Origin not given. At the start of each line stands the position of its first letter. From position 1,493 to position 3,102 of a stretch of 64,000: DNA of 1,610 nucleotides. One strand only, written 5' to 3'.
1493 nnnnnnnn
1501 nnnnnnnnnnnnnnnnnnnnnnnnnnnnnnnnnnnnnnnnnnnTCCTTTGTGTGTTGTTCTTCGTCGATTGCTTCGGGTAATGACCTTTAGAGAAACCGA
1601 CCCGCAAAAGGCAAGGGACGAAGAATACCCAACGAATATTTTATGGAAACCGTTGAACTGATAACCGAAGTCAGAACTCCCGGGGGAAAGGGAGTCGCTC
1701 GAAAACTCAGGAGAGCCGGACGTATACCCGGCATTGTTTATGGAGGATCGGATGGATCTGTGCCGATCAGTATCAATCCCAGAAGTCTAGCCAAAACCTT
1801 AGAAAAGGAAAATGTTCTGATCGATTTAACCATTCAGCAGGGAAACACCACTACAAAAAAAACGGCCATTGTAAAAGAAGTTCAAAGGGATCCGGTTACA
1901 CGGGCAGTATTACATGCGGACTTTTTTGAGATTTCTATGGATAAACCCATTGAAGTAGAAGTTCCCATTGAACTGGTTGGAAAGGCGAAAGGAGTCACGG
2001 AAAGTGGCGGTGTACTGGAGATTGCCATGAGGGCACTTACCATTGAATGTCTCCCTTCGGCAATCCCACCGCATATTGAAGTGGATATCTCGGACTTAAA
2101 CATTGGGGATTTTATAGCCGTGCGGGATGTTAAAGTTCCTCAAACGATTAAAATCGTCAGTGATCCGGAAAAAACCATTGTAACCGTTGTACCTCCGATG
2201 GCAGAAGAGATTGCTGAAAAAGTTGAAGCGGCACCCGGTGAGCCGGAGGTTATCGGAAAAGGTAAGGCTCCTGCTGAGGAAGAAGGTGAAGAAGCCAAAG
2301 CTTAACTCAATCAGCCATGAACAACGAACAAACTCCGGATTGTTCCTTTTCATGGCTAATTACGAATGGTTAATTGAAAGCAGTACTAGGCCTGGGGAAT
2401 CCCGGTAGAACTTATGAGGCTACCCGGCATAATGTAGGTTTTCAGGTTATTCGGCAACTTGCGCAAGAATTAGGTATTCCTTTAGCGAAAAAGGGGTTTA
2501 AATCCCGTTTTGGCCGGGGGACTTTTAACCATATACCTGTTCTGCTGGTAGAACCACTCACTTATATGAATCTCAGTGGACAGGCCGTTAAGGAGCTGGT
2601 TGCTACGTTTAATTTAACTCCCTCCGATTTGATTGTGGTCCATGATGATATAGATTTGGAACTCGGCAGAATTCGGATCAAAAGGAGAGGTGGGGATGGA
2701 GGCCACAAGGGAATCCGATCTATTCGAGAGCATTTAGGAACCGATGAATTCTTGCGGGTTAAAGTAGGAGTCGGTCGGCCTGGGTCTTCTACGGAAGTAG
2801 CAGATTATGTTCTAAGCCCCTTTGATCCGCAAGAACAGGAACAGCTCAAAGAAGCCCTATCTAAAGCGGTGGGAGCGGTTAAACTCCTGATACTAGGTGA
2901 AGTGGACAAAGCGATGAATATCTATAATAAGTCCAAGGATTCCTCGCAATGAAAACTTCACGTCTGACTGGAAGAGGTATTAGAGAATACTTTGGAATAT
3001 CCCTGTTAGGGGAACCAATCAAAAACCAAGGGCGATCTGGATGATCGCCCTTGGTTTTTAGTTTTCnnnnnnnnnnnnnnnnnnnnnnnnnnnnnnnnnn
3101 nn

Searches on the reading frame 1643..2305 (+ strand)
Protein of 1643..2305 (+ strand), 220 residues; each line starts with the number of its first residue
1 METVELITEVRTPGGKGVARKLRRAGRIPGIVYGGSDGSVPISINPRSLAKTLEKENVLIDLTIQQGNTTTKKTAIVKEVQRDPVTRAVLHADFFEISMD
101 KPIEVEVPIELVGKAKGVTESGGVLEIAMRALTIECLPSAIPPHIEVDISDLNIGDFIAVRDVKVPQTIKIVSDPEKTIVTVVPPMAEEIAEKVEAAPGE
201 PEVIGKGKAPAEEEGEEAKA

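Call 11: search_protein_families(library=pfam, proteins=[window:1643-2305:+], max_evalue=0.001)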
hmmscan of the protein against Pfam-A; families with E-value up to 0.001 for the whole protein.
window:1643-2305:+ (220 aa): 2 families
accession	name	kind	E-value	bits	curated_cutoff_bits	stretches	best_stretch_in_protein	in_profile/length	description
PF14693.11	Ribosomal_TL5_C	-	3.2e-28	98.4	27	1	103-185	2-83/84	Ribosomal protein TL5, C-terminal domain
PF01386.24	Ribosomal_L25p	-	7.1e-25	87.7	23.6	1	8-94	3-82/82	Ribosomal L25p family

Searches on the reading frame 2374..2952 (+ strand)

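Call 11: search_protein_families(library=pfam, proteins=[window:2374-2952:+], max_evalue=0.001)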
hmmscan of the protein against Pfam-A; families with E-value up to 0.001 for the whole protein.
window:2374-2952:+ (192 aa): 1 family
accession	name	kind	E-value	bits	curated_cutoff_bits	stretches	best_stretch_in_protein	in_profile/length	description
PF01195.25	Pept_tRNA_hydro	-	4.5e-67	225.9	27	1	4-185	2-183/183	Peptidyl-tRNA hydrolase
